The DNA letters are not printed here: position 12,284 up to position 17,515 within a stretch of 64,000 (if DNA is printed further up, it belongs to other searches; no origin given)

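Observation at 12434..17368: Single-gene NLR/STAND candidate defence protein: Mrr-like nuclease + NACHT NTPase + ~950-aa HEAT/ARM-like sensor arm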

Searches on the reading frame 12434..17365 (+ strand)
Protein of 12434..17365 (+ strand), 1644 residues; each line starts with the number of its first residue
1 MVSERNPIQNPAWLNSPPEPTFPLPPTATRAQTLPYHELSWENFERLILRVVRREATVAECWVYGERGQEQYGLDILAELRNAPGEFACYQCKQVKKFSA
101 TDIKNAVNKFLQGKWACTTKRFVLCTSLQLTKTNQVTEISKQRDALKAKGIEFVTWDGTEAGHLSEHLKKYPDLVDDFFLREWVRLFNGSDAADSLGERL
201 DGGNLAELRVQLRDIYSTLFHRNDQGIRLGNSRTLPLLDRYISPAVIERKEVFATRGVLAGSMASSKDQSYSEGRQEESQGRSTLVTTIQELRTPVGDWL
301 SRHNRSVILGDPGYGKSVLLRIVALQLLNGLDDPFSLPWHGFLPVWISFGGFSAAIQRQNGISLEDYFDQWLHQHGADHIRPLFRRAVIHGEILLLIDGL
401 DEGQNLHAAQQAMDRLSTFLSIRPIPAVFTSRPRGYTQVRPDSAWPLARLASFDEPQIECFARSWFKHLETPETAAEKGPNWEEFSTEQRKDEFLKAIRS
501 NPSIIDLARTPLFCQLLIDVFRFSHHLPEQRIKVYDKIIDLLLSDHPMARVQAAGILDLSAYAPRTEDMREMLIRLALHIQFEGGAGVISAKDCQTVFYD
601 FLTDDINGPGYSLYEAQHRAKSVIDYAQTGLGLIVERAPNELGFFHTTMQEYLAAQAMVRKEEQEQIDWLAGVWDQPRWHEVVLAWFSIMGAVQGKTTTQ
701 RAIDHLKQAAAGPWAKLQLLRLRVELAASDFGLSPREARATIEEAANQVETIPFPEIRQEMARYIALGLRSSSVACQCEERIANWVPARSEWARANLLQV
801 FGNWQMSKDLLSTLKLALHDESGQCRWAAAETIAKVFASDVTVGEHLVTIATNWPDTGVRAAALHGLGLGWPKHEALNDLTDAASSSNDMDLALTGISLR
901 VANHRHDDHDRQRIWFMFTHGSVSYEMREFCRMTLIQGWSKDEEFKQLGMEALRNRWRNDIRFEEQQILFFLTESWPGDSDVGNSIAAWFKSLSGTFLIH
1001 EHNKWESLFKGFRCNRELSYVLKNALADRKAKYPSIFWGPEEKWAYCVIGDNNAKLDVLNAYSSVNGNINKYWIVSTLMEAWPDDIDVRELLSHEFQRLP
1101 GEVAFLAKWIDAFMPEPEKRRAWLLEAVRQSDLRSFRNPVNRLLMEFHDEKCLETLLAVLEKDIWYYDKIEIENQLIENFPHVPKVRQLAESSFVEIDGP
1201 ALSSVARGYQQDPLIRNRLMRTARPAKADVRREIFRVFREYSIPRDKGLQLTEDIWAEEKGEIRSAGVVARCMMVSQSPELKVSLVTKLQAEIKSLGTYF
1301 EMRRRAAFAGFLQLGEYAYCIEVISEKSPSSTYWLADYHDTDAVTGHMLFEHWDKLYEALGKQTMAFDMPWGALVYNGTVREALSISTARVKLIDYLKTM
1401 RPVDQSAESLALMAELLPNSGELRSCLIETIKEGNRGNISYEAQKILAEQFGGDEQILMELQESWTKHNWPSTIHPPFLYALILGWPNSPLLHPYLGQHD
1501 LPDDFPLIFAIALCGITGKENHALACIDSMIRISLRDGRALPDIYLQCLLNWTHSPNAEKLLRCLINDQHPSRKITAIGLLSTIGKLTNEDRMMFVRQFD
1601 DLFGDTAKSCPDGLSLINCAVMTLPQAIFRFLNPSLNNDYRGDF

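Call 4: search_protein_families(library=pfam, proteins=[window:12434-17365:+], max_evalue=1)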
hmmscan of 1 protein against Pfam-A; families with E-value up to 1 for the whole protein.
window:12434-17365:+ (1644 aa): 8 families
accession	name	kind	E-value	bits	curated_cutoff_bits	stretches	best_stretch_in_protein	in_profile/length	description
PF05729.18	NACHT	-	6.9e-09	36.2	26.7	1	306-468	3-166/167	NACHT domain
PF13646.12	HEAT_2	-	4.2e-07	30.6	27.7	1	789-867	12-87/88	HEAT repeats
PF24883.2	NPHP3_N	-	0.0021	18.7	24.8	0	298-327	14-46/164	Nephrocystin 3, N-terminal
PF13481.12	AAA_25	-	0.014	15.4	27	1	287-331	17-61/195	AAA domain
PF02985.28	HEAT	-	0.016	15.8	23.5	0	810-836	1-27/31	HEAT repeat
PF20720.3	nSTAND3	-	0.016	15.4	27.2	1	299-329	13-43/155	Novel STAND NTPase 3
PF04471.18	Mrr_cat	-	0.052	14.1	21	1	37-132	2-91/115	Restriction endonuclease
PF13401.12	AAA_22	-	0.12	13.2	27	1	307-421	9-109/130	AAA domain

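Call 5: search_protein_families(library=padloc, proteins=[window:12434-17365:+], max_evalue=1)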
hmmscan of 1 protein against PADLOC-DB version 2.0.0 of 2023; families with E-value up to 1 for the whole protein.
window:12434-17365:+ (1644 aa): 1 family
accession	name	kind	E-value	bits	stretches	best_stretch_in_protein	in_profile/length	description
PDLC03852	LmuA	-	3.4e-06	25.3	1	39-181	18-162/336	-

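Call 6: search_protein_families(library=ncbifam, proteins=[window:12434-17365:+], max_evalue=1)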
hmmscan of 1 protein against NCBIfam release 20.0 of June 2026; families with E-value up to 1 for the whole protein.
window:12434-17365:+ (1644 aa): 6 families
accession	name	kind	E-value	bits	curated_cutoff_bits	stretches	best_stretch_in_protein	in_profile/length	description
NF058535.1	antiphage_EruA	equivalog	2.6e-06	25.9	1000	2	298-326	19-47/1318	NACHT domain-containing antiphage protein EruA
NF045662.1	DVU0298_fam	equivalog_domain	0.043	13.4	75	1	808-840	65-97/213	DVU0298 family protein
NF008204.0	PRK10964.1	equivalog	0.043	12.9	437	1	1313-1374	159-220/322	lipopolysaccharide heptosyltransferase RfaC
TIGR00416.1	sms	equivalog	0.13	11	403.05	1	260-328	54-119/454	DNA repair protein RadA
NF001057.0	PRK00117.3-3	equivalog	0.16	12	146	0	86-152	20-83/151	recombination regulator RecX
NF010374.0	PRK13800.1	equivalog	0.16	10.1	1196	1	780-887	779-882/898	fumarate reductase/succinate dehydrogenase flavoprotein subunit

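Call 7: find_homologous_proteins(query=window:12434-17365:+, max_evalue=0.00001)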
Query window:12434-17365:+ (1644 aa): 178 proteins with E <= 0.00001 among 8000 candidates; the best 120 are listed.
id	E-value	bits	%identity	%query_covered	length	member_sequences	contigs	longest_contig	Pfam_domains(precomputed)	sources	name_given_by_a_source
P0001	0.0e+0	3477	90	100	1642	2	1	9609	PF05729.19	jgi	jgi:hypothetical protein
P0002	0.0e+0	2985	79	99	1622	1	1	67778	PF05729.19,PF13646.13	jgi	jgi:hypothetical protein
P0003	0.0e+0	2916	76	99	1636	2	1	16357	PF05729.19,PF13646.13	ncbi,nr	ncbi:MAG: NACHT domain-containing protein [Syntrophales bacterium]|nr:NACHT domain-containing protei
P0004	0.0e+0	2865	75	100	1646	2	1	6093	PF05729.19,PF13646.13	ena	-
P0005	0.0e+0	2843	74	99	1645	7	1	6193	PF05729.19,PF13646.13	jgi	-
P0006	0.0e+0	2825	75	99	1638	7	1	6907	PF05729.19,PF13646.13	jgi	jgi:hypothetical protein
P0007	0.0e+0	2792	73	100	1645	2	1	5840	PF05729.19,PF13646.13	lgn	-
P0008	0.0e+0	2755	71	99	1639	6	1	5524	PF05729.19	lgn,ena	-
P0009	0.0e+0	2741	72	99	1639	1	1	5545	PF05729.19,PF13646.13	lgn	-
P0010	0.0e+0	2734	71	100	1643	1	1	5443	PF05729.19,PF13646.13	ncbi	-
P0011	0.0e+0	2727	71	100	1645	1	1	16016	PF05729.19,PF13646.13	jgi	jgi:hypothetical protein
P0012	0.0e+0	2698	71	99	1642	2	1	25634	PF05729.19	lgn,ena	-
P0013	0.0e+0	2674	70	100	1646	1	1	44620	PF05729.19,PF13646.13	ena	-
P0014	0.0e+0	2644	69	100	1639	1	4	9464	PF05729.19,PF13646.13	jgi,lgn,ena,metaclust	metaclust:\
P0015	0.0e+0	2611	68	99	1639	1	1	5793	PF05729.19,PF13646.13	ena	-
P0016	0.0e+0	2580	68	99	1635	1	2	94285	PF05729.19,PF13646.13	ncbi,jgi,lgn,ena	-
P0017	0.0e+0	2568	67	100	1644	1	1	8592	PF05729.19,PF13646.13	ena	-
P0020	0.0e+0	2506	66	99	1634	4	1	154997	PF05729.19,PF13646.13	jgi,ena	-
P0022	0.0e+0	2309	61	99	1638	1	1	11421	PF05729.19,PF13646.13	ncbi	-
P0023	0.0e+0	2260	60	99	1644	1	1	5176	PF05729.19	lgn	-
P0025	0.0e+0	2236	60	99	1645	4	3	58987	PF05729.19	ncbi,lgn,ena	-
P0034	0.0e+0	2048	55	99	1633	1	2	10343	PF05729.19,PF04471.19,PF13646.13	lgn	-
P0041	0.0e+0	1982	55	98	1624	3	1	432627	PF05729.19,PF13646.13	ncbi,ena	-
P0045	0.0e+0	1975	56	96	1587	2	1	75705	PF05729.19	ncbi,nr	ncbi:MAG: NACHT domain-containing protein [Burkholderiales bacterium]|nr:NACHT domain-containing pro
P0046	0.0e+0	1973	55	98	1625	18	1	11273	PF05729.19,PF04471.19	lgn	-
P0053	0.0e+0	1929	54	98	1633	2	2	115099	PF05729.19,PF13646.13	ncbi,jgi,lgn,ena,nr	ncbi:MAG: NACHT domain-containing protein [Gammaproteobacteria bacterium]|nr:NACHT domain-containing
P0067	6.3e-282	957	35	99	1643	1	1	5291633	PF05729.19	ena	-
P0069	1.3e-280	952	34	98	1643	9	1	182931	PF05729.19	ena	-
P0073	1.9e-279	949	35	90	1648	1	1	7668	PF05729.19,PF04471.19,PF20720.4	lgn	-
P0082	1.4e-271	922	35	90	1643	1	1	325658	PF24883.3,PF05729.19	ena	-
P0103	1.5e-165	571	29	91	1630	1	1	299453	PF05729.19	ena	-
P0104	5.9e-161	556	28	91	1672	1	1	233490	PF24883.3,PF05729.19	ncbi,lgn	ncbi:MAG: NACHT domain-containing protein [Pyrinomonadaceae bacterium]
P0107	1.1e-156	542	29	91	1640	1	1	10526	PF05729.19,PF04471.19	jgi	jgi:hypothetical protein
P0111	9.9e-145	502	26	93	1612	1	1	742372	PF05729.19,PF20720.4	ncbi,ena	-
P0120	4.7e-120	420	27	90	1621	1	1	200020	PF05729.19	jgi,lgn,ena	-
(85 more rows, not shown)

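Call 8: search_solved_structures(query=window:12434-17365:+, max_evalue=1)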
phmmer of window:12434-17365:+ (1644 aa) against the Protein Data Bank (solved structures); distinct sequences matched with E-value up to 1: 1.
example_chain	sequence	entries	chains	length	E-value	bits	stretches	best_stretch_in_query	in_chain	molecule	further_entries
1wzo_A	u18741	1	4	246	0.19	11.9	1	381-445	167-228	HpcE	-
